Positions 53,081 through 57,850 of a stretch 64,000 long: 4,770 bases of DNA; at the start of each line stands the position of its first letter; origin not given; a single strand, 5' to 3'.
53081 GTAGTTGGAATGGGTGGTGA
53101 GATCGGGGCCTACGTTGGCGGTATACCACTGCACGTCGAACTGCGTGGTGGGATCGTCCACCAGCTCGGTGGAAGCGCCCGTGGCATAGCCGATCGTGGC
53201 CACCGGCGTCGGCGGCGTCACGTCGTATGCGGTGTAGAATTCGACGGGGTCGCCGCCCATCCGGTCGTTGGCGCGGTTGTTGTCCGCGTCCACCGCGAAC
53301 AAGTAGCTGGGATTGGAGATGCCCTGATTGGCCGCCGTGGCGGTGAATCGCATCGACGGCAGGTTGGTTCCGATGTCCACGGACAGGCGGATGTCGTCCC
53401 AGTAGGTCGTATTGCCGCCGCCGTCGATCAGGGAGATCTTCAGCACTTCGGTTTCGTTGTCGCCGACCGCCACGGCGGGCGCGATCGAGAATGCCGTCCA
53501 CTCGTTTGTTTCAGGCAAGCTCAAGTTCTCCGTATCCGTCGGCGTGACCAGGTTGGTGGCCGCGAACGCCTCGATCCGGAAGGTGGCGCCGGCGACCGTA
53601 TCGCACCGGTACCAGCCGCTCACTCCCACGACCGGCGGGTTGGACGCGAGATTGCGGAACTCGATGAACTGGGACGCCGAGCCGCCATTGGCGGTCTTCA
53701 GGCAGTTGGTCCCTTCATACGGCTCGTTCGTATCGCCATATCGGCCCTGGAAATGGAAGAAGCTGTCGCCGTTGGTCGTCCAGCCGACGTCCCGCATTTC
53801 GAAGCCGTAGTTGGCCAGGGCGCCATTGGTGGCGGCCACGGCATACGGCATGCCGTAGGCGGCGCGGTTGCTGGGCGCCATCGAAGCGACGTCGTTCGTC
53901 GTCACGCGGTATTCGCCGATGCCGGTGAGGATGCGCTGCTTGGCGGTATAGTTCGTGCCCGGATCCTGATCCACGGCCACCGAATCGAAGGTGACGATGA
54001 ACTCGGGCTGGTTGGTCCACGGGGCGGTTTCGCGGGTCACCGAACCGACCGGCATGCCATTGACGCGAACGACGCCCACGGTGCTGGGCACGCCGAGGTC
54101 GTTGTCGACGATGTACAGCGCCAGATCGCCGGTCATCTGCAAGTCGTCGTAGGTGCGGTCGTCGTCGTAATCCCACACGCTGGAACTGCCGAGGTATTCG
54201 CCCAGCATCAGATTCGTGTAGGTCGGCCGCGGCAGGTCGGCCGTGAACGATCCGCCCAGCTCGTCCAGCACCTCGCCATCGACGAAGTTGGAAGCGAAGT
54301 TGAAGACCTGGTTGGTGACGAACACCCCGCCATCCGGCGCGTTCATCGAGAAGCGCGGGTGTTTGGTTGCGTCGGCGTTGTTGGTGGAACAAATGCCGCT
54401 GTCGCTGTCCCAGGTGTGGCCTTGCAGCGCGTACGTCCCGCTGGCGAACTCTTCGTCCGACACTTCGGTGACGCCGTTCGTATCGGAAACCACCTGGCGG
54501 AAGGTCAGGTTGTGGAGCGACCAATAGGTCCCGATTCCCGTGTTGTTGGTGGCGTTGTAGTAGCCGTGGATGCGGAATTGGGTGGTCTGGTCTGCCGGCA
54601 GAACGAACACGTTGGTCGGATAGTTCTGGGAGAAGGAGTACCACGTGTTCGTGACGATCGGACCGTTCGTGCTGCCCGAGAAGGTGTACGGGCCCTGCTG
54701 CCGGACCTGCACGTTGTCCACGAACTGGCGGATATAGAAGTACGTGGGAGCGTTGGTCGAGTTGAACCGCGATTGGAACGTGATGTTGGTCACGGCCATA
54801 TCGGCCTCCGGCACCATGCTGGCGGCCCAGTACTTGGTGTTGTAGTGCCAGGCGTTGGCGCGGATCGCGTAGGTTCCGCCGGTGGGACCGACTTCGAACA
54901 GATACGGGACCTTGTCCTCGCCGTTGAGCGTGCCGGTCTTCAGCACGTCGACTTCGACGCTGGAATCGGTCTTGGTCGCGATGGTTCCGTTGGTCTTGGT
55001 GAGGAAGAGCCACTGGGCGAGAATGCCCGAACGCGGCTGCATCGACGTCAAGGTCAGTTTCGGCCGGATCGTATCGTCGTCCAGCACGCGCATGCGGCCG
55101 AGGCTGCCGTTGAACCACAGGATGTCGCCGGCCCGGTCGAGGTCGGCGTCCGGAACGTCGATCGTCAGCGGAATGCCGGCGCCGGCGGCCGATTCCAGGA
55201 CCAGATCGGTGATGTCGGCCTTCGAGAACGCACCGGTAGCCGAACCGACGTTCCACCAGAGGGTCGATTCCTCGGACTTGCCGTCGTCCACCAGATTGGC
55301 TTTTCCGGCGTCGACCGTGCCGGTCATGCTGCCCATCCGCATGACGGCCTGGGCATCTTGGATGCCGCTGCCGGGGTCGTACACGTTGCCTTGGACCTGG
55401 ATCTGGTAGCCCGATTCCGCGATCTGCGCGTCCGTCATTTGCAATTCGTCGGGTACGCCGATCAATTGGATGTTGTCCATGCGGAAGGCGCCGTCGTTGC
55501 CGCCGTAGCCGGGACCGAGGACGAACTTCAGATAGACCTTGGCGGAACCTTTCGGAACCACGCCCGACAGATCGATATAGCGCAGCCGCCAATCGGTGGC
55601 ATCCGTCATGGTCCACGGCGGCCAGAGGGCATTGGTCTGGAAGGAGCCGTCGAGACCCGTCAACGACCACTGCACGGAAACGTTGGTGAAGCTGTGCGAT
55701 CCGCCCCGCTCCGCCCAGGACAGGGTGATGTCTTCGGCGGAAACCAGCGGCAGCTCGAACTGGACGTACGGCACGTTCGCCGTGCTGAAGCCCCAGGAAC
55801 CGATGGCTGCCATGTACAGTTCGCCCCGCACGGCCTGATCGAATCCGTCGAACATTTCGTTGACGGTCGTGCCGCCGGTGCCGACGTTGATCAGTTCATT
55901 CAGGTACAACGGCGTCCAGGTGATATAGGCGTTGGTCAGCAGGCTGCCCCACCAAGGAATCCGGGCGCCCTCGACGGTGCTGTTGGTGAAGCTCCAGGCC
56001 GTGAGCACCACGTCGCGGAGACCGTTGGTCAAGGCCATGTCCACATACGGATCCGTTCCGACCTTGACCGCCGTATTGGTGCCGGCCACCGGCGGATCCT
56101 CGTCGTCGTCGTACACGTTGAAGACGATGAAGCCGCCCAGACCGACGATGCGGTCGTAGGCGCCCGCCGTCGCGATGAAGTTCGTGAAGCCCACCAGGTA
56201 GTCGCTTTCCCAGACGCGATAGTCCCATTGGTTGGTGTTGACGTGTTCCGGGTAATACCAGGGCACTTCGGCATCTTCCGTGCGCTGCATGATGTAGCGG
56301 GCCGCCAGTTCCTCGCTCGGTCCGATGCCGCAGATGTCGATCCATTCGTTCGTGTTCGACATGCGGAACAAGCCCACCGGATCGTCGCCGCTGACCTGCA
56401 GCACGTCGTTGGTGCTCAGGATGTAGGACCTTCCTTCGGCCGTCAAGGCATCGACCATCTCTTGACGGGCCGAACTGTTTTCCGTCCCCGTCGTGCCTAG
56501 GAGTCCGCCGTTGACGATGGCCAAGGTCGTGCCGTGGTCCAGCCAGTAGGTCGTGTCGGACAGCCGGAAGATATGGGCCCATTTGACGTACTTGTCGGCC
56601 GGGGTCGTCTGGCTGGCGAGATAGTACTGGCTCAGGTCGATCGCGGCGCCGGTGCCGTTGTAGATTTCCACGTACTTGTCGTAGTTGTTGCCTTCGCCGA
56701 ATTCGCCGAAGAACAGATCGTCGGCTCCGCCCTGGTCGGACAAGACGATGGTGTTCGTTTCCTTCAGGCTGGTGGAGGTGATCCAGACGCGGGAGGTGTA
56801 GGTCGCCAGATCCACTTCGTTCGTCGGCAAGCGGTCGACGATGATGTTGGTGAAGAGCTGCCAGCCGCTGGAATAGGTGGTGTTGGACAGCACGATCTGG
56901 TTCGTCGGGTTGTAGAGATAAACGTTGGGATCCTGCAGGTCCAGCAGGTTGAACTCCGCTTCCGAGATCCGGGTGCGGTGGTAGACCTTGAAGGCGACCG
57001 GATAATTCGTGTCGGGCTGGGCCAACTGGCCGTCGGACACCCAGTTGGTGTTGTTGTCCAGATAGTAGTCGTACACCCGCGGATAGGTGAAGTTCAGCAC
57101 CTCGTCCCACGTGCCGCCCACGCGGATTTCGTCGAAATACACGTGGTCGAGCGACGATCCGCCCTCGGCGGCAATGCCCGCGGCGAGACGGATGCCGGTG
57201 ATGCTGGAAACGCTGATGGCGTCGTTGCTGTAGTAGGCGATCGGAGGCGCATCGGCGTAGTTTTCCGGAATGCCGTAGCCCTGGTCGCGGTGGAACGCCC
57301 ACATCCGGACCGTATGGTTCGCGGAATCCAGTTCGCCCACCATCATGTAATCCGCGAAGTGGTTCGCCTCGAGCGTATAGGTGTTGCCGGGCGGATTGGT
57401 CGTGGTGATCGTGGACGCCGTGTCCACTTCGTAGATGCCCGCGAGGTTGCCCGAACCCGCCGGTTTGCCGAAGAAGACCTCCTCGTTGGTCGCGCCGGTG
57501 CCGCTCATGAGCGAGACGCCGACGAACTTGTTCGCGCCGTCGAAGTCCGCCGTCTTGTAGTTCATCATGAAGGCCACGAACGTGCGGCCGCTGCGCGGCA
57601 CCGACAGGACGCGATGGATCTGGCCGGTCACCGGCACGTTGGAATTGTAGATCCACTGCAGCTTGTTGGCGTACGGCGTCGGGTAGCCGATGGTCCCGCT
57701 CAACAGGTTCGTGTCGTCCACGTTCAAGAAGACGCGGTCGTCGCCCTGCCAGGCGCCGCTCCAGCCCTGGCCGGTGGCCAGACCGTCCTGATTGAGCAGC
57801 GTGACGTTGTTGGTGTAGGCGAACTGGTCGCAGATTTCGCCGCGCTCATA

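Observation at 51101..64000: Giant (>4.3k aa) modular surface protein with lamin-tail, ASH/choice-of-anchor-D and FN3 modules; no recognisable C-terminal sorting signal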

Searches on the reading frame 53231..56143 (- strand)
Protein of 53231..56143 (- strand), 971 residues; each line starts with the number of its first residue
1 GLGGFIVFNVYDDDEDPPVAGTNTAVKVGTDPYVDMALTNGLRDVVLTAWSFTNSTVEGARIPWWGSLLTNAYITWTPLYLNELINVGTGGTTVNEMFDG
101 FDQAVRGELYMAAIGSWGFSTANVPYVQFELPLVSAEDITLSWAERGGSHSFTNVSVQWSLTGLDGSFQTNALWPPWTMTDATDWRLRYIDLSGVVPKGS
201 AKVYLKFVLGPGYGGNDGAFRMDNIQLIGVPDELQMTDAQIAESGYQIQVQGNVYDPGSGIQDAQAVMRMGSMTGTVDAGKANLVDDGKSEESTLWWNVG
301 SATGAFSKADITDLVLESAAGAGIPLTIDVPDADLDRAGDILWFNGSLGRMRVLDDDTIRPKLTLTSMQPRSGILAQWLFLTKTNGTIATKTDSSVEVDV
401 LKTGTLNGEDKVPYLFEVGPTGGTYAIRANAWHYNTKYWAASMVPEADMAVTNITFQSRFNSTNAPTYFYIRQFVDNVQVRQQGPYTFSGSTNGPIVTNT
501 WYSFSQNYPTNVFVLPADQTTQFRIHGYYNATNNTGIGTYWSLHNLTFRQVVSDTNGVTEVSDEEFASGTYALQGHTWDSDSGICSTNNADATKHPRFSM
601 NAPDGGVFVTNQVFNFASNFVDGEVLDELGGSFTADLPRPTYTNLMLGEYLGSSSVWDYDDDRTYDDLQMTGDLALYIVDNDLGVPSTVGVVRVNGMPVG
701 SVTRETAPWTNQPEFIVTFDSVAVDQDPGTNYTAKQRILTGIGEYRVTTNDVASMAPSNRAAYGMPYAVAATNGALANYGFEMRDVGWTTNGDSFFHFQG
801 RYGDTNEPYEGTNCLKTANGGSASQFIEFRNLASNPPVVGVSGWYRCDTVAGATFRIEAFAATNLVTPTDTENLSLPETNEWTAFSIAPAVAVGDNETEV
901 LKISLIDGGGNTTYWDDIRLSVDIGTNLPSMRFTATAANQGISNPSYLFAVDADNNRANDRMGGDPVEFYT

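Call 70: predict_structure(alignment_id=A3)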
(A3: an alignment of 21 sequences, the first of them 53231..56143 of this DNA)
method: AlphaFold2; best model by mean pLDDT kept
length: 971 residues; sequences in the alignment: 21
mean_pLDDT: 66.6   pTM: 0.50
mean pLDDT of the five models: 66.6, 63.9, 63.0, 63.0, 62.2
residues with pLDDT >= 90: 99; 70-90: 410; 50-70: 210; < 50: 252
segments of 3 or more residues with pLDDT < 50: 1-118, 226-231, 418-423, 531-536, 683-689, 711-713, 718-726, 738-776, 926-971
pLDDT, mean of each block of 10 residues (from residue 1): 36 34 28 33 40 37 36 38 31 31 39 47 61 56 67 79 72 81 71 70 71 56 48 73 83 86 87 83 88 87 71 77 78 71 77 75 81 80 66 80 77 56 60 73 85 90 76 93 84 65 88 89 86 51 87 61 75 90 90 92 83 90 90 86 65 89 78 81 45 54 50 49 46 57 35 38 34 46 63 78 58 80 76 73 80 85 73 86 79 82 83 79 53 42 36 33 30 31
secondary structure, 60 per line:
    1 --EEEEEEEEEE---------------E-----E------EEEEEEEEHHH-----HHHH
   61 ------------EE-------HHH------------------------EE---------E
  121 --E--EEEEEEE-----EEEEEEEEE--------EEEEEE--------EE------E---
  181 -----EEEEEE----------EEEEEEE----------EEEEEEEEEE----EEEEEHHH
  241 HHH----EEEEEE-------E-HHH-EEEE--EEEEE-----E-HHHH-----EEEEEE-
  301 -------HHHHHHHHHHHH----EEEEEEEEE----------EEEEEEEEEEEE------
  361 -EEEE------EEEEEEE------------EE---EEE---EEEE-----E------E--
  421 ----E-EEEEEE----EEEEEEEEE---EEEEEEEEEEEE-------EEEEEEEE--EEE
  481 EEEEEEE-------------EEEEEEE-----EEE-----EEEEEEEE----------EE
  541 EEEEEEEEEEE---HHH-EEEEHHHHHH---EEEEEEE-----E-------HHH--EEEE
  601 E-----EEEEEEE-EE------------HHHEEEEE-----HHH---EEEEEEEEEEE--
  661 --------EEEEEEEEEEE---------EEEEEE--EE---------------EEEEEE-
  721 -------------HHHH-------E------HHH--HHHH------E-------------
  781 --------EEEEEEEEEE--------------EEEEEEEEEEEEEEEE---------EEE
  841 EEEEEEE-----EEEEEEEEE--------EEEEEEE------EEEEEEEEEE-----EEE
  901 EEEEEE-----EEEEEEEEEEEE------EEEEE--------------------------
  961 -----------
elements in order (helices of 4 or more, strands of 3 or more residues): E3-12 E41-48 H57-60 E126-132 E138-146 E155-160 E186-191 E202-208 E219-228 E233-237 H238-243 E248-253 E267-270 E273-277 H285-288 E294-299 H308-319 E324-332 E343-354 E362-365 E372-378 E396-398 E402-405 E427-432 E437-445 E449-460 E468-475 E478-487 E501-507 E513-515 E521-528 E539-551 E559-562 H563-568 E572-578 E597-601 E607-613 E632-636 E648-658 E669-679 E689-694 E714-719 H734-737 H757-760 E789-798 E813-828 E838-847 E853-861 E870-876 E883-892 E898-906 E912-923 E930-934

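Call 92: search_solved_structures(query=A3, max_evalue=1)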
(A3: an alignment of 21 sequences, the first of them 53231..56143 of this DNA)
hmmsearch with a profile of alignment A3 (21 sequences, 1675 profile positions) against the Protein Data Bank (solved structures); distinct sequences matched with E-value up to 1: 0.

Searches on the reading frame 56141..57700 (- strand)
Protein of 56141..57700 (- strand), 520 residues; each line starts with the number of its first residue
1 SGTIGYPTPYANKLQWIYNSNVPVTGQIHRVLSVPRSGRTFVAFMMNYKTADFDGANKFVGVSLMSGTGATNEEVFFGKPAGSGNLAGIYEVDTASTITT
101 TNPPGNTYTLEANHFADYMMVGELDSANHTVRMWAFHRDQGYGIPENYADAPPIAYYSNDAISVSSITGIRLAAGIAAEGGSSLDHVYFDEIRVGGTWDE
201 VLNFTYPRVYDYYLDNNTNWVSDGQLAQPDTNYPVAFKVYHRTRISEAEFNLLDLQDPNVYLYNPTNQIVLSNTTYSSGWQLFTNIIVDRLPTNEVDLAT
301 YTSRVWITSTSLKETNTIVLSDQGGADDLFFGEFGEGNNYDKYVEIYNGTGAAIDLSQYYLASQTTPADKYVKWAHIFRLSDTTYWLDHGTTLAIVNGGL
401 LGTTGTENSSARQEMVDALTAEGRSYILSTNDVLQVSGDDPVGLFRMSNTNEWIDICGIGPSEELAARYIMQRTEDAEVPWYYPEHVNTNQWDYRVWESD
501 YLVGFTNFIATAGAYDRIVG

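Call 32: search_protein_families(library=pfam, proteins=[window:56141-57700:-], max_evalue=1)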
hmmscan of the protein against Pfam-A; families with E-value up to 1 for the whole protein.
window:56141-57700:- (520 aa): 1 family
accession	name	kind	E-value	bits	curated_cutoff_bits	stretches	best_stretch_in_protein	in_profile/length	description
PF00932.25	LTD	-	1.1e-08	35.8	34.3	1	328-459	7-107/109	Lamin Tail Domain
